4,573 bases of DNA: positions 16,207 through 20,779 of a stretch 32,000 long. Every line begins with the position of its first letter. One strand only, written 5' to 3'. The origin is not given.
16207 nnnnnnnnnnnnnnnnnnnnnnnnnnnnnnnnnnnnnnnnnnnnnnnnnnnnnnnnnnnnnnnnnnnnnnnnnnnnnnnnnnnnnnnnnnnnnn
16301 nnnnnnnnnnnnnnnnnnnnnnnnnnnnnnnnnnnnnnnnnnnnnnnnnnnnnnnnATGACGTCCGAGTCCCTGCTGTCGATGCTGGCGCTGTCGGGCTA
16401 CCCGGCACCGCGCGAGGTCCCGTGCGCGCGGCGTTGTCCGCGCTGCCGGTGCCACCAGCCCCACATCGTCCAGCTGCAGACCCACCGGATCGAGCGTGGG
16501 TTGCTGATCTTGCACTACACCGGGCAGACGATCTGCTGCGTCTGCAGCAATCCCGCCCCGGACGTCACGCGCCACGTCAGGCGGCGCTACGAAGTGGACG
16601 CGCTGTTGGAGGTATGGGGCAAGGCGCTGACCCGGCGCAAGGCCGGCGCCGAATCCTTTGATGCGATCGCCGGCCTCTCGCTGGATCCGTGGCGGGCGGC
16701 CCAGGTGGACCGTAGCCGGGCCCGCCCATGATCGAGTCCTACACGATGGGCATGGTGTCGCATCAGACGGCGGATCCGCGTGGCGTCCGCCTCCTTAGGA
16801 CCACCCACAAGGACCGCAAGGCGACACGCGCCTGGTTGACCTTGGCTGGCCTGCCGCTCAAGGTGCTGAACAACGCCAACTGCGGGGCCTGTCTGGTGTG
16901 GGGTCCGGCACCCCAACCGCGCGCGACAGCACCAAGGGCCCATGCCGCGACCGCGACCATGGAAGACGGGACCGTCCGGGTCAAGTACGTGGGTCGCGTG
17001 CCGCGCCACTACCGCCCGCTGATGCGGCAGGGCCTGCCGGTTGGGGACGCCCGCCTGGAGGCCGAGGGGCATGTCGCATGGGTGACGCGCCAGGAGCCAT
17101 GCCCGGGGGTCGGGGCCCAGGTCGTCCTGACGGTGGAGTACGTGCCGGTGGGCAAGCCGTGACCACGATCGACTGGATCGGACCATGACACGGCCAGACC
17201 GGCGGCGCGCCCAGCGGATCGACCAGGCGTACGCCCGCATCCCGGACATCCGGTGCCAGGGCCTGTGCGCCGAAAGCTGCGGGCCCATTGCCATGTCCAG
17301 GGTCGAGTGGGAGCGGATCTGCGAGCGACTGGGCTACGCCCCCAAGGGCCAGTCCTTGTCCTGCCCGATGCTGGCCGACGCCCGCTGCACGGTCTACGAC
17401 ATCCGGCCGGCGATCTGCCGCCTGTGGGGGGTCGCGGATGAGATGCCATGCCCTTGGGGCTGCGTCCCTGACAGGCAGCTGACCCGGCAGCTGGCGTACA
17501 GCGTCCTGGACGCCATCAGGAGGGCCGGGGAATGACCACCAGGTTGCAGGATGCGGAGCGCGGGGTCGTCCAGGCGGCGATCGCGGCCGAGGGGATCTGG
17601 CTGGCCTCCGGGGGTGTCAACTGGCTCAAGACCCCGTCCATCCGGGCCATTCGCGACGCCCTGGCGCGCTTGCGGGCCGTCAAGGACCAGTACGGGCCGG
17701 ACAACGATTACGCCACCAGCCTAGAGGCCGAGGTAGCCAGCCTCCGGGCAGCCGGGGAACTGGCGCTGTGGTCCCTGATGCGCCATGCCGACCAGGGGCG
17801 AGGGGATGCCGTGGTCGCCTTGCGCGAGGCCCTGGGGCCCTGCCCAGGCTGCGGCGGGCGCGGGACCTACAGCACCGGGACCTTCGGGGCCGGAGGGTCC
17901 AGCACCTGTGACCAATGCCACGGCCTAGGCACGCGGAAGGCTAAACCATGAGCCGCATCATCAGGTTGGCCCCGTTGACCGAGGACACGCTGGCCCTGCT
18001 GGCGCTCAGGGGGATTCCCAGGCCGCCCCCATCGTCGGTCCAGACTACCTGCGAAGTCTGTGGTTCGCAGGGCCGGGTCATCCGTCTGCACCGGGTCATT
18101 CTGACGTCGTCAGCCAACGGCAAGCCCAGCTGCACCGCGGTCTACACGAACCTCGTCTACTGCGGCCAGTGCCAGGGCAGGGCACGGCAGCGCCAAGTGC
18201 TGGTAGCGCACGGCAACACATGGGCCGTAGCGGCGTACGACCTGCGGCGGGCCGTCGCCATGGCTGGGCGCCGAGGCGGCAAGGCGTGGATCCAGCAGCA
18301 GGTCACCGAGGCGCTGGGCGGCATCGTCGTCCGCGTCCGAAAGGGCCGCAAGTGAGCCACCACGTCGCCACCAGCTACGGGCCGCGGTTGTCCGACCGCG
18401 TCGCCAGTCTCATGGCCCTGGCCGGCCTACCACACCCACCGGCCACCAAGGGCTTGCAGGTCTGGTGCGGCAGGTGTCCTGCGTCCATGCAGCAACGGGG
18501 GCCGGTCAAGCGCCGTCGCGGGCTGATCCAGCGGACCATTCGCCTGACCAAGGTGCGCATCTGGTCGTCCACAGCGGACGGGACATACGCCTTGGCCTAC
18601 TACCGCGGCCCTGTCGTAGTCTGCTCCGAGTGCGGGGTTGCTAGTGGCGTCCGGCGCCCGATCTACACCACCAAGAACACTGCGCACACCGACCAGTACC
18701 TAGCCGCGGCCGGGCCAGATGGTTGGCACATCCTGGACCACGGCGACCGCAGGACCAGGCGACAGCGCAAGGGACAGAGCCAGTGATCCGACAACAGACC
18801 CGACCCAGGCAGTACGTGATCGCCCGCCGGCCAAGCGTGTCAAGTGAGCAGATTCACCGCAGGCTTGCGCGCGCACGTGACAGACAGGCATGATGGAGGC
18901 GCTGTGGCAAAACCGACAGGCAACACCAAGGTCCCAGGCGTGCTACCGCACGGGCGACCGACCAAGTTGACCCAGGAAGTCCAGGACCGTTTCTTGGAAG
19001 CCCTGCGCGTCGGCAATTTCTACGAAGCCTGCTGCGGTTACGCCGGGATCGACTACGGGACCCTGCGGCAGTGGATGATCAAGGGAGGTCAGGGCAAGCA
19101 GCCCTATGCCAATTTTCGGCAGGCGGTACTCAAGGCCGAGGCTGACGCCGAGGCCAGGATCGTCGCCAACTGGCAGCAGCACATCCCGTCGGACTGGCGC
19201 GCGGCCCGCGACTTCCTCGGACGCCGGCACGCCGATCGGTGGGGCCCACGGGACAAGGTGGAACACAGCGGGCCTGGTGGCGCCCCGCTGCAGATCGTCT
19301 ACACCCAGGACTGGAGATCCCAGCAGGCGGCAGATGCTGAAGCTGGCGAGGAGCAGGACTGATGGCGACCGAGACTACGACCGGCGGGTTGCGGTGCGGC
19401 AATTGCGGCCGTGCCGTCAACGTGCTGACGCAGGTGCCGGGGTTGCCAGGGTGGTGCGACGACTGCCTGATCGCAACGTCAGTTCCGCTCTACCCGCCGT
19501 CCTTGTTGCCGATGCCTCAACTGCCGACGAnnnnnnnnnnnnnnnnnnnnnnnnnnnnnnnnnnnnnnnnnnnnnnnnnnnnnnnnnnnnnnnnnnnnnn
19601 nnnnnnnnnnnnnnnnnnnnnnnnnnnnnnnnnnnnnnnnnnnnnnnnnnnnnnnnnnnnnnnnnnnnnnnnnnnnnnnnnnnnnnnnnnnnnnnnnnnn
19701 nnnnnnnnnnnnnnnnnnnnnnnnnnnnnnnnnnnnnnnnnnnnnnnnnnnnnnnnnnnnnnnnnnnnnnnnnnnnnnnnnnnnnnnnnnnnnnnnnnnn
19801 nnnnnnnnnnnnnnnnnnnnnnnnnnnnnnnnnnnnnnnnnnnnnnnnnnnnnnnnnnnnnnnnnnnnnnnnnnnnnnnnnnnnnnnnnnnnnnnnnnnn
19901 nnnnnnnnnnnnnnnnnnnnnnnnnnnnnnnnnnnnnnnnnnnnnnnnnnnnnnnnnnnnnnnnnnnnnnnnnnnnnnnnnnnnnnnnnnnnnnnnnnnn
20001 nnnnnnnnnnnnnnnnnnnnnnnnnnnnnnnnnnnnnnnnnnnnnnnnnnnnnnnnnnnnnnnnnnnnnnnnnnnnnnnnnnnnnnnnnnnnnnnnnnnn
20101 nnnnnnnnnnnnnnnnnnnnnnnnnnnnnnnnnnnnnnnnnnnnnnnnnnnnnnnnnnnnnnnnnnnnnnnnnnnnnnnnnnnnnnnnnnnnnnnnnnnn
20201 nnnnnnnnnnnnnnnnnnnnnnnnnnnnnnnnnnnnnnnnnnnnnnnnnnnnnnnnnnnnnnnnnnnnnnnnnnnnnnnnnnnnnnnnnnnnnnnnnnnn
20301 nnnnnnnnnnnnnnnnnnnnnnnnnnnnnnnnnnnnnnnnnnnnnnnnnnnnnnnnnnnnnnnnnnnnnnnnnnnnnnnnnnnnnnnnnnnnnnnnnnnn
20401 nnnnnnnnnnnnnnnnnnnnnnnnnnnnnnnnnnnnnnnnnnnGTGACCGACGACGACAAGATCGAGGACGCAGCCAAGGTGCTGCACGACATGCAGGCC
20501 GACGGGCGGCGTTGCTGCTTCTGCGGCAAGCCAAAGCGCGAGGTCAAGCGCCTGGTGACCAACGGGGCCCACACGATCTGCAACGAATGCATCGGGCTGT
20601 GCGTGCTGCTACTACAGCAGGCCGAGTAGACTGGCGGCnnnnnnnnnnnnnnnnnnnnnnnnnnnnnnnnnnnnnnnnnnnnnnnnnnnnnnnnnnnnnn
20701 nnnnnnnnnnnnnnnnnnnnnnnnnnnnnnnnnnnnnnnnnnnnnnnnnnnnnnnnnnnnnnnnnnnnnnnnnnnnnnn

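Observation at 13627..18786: Seven-member paralogous family of small zinc-ribbon proteins scattered through the middle region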

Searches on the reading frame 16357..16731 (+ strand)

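Call 7: search_protein_families(library=pfam, max_evalue=1, proteins=[window:16357-16731:+])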
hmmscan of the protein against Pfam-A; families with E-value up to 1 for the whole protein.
window:16357-16731:+ (124 aa): 0 families

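Call 8: search_protein_families(library=phrogs, max_evalue=1, proteins=[window:16357-16731:+])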
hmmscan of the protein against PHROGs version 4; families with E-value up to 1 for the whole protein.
window:16357-16731:+ (124 aa): 0 families

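Call 34: search_protein_families(library=padloc, max_evalue=1, proteins=[window:16357-16731:+])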
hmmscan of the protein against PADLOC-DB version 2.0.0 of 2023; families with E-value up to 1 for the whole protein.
window:16357-16731:+ (124 aa): 0 families

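Call 35: search_protein_families(library=ncbifam, max_evalue=1, proteins=[window:16357-16731:+])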
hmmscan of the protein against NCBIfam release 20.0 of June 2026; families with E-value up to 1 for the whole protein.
window:16357-16731:+ (124 aa): 1 family
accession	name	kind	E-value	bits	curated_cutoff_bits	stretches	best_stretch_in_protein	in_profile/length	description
NF033782.1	lipoprot_Omp28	subfamily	0.21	10.8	150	1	37-86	28-75/264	Omp28 family outer membrane lipoprotein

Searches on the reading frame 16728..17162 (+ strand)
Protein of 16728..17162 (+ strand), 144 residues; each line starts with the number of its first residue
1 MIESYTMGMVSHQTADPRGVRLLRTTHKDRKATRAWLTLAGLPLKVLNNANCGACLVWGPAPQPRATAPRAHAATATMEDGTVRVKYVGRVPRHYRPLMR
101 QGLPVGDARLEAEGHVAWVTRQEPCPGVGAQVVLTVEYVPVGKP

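Call 7: search_protein_families(library=pfam, max_evalue=1, proteins=[window:16728-17162:+])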
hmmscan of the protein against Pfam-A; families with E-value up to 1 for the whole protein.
window:16728-17162:+ (144 aa): 1 family
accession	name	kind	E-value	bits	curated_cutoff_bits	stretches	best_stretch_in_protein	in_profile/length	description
PF23342.1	WDR90_beta-prop_4th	-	0.053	13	50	1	44-91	37-79/312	WDR90, 4th beta-propeller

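Call 8: search_protein_families(library=phrogs, max_evalue=1, proteins=[window:16728-17162:+])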
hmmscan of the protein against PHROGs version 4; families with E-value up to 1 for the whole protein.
window:16728-17162:+ (144 aa): 0 families

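Call 34: search_protein_families(library=padloc, max_evalue=1, proteins=[window:16728-17162:+])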
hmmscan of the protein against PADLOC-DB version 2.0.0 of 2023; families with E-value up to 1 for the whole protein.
window:16728-17162:+ (144 aa): 0 families

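Call 35: search_protein_families(library=ncbifam, max_evalue=1, proteins=[window:16728-17162:+])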
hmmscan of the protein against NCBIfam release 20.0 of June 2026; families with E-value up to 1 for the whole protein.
window:16728-17162:+ (144 aa): 0 families

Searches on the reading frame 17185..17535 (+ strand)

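Call 26: search_protein_families(library=pfam, max_evalue=0.01, proteins=[window:17185-17535:+])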
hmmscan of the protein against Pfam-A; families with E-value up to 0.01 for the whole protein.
window:17185-17535:+ (116 aa): 1 family
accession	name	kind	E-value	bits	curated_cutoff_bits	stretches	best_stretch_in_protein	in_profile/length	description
PF03692.20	CxxCxxCC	-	0.001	20.1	23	1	24-80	2-68/85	Putative zinc- or iron-chelating domain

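Call 75: search_protein_families(library=phrogs, max_evalue=0.001, proteins=[window:17185-17535:+])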
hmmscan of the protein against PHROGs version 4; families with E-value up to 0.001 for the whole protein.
window:17185-17535:+ (116 aa): 0 families

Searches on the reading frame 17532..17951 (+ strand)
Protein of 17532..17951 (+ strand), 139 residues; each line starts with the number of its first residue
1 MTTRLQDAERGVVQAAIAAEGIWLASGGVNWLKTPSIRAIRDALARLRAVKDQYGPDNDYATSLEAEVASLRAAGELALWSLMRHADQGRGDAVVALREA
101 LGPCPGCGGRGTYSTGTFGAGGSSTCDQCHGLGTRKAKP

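Call 26: search_protein_families(library=pfam, max_evalue=0.01, proteins=[window:17532-17951:+])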
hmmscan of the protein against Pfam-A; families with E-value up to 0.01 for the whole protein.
window:17532-17951:+ (139 aa): 2 families
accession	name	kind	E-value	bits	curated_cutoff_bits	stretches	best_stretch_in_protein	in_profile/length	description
PF14354.12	Lar_restr_allev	-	0.0075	16.9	28.6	0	100-131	2-33/58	Restriction alleviation protein Lar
PF00684.25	DnaJ_CXXCXGXG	-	0.0089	16.7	32.7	0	102-135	16-53/65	DnaJ central domain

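Call 75: search_protein_families(library=phrogs, max_evalue=0.001, proteins=[window:17532-17951:+])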
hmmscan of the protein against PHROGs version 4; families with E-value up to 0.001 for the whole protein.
window:17532-17951:+ (139 aa): 1 family
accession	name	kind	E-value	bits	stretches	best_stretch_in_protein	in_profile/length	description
phrog_8897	-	unknown function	0.0005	21.5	1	66-135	53-115/119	-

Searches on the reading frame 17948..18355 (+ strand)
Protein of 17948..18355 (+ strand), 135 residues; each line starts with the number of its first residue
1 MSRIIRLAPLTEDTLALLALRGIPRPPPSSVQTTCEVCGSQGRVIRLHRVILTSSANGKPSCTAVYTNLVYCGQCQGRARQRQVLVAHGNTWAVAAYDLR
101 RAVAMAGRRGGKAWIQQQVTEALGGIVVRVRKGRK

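Call 7: search_protein_families(library=pfam, max_evalue=1, proteins=[window:17948-18355:+])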
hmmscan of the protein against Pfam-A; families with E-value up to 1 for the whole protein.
window:17948-18355:+ (135 aa): 1 family
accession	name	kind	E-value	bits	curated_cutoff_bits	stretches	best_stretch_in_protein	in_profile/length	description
PF00684.25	DnaJ_CXXCXGXG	-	0.08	13.7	32.7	0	30-46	39-55/65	DnaJ central domain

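Call 8: search_protein_families(library=phrogs, max_evalue=1, proteins=[window:17948-18355:+])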
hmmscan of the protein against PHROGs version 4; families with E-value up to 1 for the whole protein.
window:17948-18355:+ (135 aa): 1 family
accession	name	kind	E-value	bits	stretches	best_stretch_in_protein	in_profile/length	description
phrog_22771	-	unknown function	0.035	15.1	1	33-92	15-72/145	-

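Call 34: search_protein_families(library=padloc, max_evalue=1, proteins=[window:17948-18355:+])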
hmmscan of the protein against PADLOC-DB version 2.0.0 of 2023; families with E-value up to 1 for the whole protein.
window:17948-18355:+ (135 aa): 0 families

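Call 35: search_protein_families(library=ncbifam, max_evalue=1, proteins=[window:17948-18355:+])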
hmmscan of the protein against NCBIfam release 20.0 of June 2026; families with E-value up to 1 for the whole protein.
window:17948-18355:+ (135 aa): 1 family
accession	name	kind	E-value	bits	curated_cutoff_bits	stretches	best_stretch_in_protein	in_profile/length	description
NF010871.0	PRK14278.1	equivalog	0.053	12.4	502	1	29-83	153-210/378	molecular chaperone DnaJ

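Call 63: find_related_loci(query=A6, collection=genome_contigs, flank=10000)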
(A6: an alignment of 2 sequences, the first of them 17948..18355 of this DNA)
Query A6 (135 aa) in genome_contigs; peptide patterns used: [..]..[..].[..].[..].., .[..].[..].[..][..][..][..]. (x = any residue, [..] = any of these).
110 stretches matched a pattern, but none encodes a relative of the query by tblastn (E <= 1e-3).

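Call 64: find_related_loci(query=A6, collection=metagenome_contigs, flank=10000)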
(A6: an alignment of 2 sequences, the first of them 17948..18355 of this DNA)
Query A6 (135 aa) in metagenome_contigs; peptide patterns used: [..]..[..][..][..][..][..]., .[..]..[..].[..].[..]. (x = any residue, [..] = any of these).
178 stretches matched a pattern, but none encodes a relative of the query by tblastn (E <= 1e-3).

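Call 67: find_related_loci(query=A6, collection=viral_contigs, flank=10000)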
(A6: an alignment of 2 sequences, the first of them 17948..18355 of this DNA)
Query A6 (135 aa) in viral_contigs; peptide patterns used: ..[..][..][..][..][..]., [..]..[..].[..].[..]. (x = any residue, [..] = any of these).
89 stretches matched a pattern, but none encodes a relative of the query by tblastn (E <= 1e-3).

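Call 71: search_dna_similar(query=window:17948-18355:+, collection=phages, mode=protein, max_evalue=1, max_rows=10)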
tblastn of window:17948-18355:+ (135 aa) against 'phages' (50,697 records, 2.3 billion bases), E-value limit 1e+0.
No match.

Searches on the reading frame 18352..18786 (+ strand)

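Call 7: search_protein_families(library=pfam, max_evalue=1, proteins=[window:18352-18786:+])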
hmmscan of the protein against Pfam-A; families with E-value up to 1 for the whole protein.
window:18352-18786:+ (144 aa): 0 families

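Call 8: search_protein_families(library=phrogs, max_evalue=1, proteins=[window:18352-18786:+])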
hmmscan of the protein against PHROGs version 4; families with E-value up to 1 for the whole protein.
window:18352-18786:+ (144 aa): 2 families
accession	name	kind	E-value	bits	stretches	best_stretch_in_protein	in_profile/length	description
phrog_18355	-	DNA, RNA and nucleotide metabolism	0.084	14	1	84-108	26-50/52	deoxycytidinylate deaminase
phrog_13569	-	unknown function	0.15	12.8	0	86-99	4-17/45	-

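Call 34: search_protein_families(library=padloc, max_evalue=1, proteins=[window:18352-18786:+])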
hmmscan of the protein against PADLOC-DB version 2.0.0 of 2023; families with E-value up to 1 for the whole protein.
window:18352-18786:+ (144 aa): 0 families

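Call 35: search_protein_families(library=ncbifam, max_evalue=1, proteins=[window:18352-18786:+])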
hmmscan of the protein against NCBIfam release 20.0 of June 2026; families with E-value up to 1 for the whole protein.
window:18352-18786:+ (144 aa): 0 families

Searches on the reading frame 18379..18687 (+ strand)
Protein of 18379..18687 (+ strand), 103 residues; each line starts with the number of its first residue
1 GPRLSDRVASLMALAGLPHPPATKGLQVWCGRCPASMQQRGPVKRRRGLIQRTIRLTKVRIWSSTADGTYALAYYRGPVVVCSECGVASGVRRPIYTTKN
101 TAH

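Call 30: predict_structure(alignment_id=A2)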
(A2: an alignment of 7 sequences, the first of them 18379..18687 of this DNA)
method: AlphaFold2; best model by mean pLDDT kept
length: 103 residues; sequences in the alignment: 7
mean_pLDDT: 53.6   pTM: 0.35
mean pLDDT of the five models: 53.6, 52.9, 51.7, 47.8, 46.4
residues with pLDDT >= 90: 0; 70-90: 0; 50-70: 74; < 50: 29
segments of 3 or more residues with pLDDT < 50: 23-26, 42-49, 91-103
pLDDT, mean of each block of 10 residues (from residue 1): 57 60 50 64 48 51 53 53 61 45 34
secondary structure, 60 per line:
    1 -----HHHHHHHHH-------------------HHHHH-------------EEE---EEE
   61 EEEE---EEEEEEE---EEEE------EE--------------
elements in order: H6-14 H34-38 E52-54 E58-64 E68-74 E78-81

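Call 31: search_protein_representatives(alignment_id=A2)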
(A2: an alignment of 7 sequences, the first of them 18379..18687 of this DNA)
Query: 7 sequences, 92 profile positions. Proteins with E-value up to 0.001 (for the whole library): 8; up to 1e-10: 7; up to 1e-30: 1. The best 8 are listed.
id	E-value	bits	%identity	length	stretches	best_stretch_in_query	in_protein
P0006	2.7e-39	149.7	-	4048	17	27-91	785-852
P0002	6.4e-23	97.2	-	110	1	2-91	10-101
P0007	1.2e-21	93.1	-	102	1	2-92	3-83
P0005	1.6e-18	83.1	-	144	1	1-92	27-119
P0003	5.4e-16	75.0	-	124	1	2-80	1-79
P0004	3.0e-15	72.6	-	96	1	2-92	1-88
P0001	1.4e-11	60.9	-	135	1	3-92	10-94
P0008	6.4e-05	39.5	-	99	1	33-91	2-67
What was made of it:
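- Tried and rejected: Exhaustive HMMER profile search of 1.84 billion representatives (call 31).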

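Call 33: search_solved_structures(query=A2, max_evalue=10, show_alignments=3)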
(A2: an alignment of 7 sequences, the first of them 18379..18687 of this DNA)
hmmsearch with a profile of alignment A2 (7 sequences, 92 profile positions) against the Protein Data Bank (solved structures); distinct sequences matched with E-value up to 10: 5.
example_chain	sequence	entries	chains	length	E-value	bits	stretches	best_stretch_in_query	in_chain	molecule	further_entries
2m7q_A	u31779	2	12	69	0.16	15.7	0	25-52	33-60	Tax1-binding protein 1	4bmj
7pel_A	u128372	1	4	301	0.29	14.9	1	9-67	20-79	Pol protein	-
7ouf_D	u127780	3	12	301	0.29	14.9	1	9-67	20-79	Integrase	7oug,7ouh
5aas_A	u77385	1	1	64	0.33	14.7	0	25-52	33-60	TAX1-BINDING PROTEIN 1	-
6voy_A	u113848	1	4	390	0.37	14.6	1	10-67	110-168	DNA-binding protein 7d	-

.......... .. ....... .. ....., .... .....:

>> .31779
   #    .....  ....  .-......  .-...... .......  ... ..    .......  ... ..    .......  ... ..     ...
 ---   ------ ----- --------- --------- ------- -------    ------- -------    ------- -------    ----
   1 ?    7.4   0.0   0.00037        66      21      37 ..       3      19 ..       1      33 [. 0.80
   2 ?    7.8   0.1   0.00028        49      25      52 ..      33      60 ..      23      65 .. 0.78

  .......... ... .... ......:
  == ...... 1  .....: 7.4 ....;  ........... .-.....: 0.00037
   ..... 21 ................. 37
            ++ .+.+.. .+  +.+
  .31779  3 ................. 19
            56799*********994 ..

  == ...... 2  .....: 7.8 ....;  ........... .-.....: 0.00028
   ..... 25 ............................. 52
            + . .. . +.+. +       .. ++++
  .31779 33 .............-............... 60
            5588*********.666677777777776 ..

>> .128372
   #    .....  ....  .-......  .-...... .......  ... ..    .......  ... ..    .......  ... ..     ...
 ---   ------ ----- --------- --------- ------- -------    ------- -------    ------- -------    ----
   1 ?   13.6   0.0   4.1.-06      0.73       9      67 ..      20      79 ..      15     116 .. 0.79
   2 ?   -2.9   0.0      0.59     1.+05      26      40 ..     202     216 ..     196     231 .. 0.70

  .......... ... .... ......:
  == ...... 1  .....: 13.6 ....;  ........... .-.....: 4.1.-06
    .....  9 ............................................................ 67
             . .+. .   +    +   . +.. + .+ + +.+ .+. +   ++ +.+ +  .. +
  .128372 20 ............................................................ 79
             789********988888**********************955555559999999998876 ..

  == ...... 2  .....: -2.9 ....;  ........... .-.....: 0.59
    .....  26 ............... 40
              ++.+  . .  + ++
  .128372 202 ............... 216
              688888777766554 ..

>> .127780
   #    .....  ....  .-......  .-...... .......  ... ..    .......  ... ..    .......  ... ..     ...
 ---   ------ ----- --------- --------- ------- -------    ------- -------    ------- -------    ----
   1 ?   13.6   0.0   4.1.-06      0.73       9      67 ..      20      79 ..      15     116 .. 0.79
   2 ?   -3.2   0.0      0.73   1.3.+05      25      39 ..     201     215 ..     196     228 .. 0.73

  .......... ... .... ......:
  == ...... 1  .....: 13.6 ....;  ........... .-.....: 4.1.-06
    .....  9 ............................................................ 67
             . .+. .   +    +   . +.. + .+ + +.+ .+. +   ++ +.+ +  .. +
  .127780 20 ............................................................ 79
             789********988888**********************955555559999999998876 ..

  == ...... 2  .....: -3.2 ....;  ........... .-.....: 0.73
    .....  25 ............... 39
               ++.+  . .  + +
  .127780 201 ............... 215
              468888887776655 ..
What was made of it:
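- On Retroviral integrase N-terminal HHCC domain: The best PDB sequence-profile hit has E = 0.29, which is not significant, and the two His residues are absent (call 33).
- Tried and rejected: The resemblance to the retroviral integrase HHCC domain (E = 0.29) was rejected (call 33).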

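Call 46: fold_search(model_id=the predicted structure, library=pdb)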
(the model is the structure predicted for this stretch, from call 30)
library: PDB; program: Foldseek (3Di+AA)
matches with E <= 10: 48; with E <= 0.001: 0
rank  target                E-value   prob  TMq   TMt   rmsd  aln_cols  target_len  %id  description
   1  1occ_F                2.4e+00  0.02  0.13  0.14  15.4        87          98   14  STRUCTURE OF BOVINE HEART CYTOCHROME C OXIDASE AT THE FULLY OXIDIZED STATE (released 1996-12-07)
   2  6nkn_F                3.5e+00  0.03  0.13  0.14  14.0        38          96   18  Time-resolved SFX structure of the PR intermediate of cytochrome c oxidase at room temperature (released 2019-03-20)
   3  4ym7_EI               4.0e+00  0.04  0.20  0.18   7.3        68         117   15  RNA polymerase I structure with an alternative dimer hinge (released 2015-09-09)
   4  5dlq_F                4.3e+00  0.03  0.19  0.16   5.5        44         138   14  Crystal structure of RanGTP-Exportin 4-eIF5A complex (released 2016-06-22)
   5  6nkn_S                4.3e+00  0.02  0.13  0.14  13.7        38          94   18  Time-resolved SFX structure of the PR intermediate of cytochrome c oxidase at room temperature (released 2019-03-20)
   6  6ot3_q                4.3e+00  0.02  0.16  0.18  13.8        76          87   10  RF2 accommodated state bound Release complex 70S at 24 ms (released 2019-06-19)
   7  8btd_SO               4.3e+00  0.01  0.15  0.13  19.8       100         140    9  Giardia Ribosome in PRE-T Hybrid State (D1) (released 2023-03-22)
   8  5dlq_E                5.2e+00  0.03  0.19  0.16   5.6        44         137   14  Crystal structure of RanGTP-Exportin 4-eIF5A complex (released 2016-06-22)
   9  4u17_C                5.2e+00  0.01  0.19  0.19  16.6        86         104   13  Swapped dimer of the human Fyn-SH2 domain (released 2015-07-29)
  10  8ux4_r                5.2e+00  0.01  0.15  0.13  13.9        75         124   15  Mitochondrial ribosome of saccharomyces cerevisiae class II from YEP with Dextrose culture (released 2026-01-21)
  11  8t2x_eI               5.5e+00  0.03  0.19  0.15   5.8        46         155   13  Hypomethylated yeast 80S bound with cycloheximide, P-site tRNA, A-site tRNA, messenger RNA and eIF5A, PRE (released 2024-12-11)
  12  5m5w_I                5.9e+00  0.03  0.15  0.13  13.3        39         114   13  RNA Polymerase I open complex (released 2016-12-07)
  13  8uxa_r                5.9e+00  0.01  0.15  0.14  13.9        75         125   15  Glucose treated mitochondrial ribosome of saccharomyces cerevisiae class I (released 2025-11-19)
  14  3kxt_A                6.3e+00  0.05  0.20  0.33   6.5        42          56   14  Crystal structure of Sulfolobus Cren7-dsDNA complex (released 2010-06-09)
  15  3hks_A                6.3e+00  0.02  0.19  0.16   5.6        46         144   13  Crystal structure of eukaryotic translation initiation factor eIF-5A2 from Arabidopsis thaliana (released 2009-09-29)
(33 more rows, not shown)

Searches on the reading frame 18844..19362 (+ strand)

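Call 27: search_protein_families(library=pfam, max_evalue=0.01, proteins=[window:18844-19362:+])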
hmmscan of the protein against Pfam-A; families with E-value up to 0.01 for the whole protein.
window:18844-19362:+ (172 aa): 0 families

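Call 75: search_protein_families(library=phrogs, max_evalue=0.001, proteins=[window:18844-19362:+])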
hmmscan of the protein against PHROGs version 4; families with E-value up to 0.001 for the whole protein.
window:18844-19362:+ (172 aa): 2 families
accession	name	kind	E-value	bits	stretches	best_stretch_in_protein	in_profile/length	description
phrog_4102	-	head and packaging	2.9e-26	93.6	1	37-151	10-129/166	terminase small subunit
phrog_4044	-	head and packaging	9.1e-05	23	0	34-79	16-61/180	terminase small subunit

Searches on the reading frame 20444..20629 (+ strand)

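Call 27: search_protein_families(library=pfam, max_evalue=0.01, proteins=[window:20444-20629:+])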
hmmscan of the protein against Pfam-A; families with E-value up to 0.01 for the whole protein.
window:20444-20629:+ (61 aa): 1 family
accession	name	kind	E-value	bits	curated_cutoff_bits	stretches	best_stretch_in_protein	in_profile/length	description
PF06689.19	zf-C4_ClpX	-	2.2e-12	47.1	27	1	22-58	1-38/39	ClpX C4-type zinc finger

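Call 76: search_protein_families(library=phrogs, max_evalue=0.001, proteins=[window:20444-20629:+])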
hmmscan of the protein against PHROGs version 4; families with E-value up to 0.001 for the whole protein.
window:20444-20629:+ (61 aa): 3 families
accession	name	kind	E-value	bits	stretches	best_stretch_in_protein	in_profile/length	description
phrog_12435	-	other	1.1e-06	29.5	1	19-58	3-42/65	protease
phrog_6797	-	unknown function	2.2e-06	28.8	1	23-59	65-101/107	-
phrog_5259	-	unknown function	2.5e-05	24.9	1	22-58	11-50/70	-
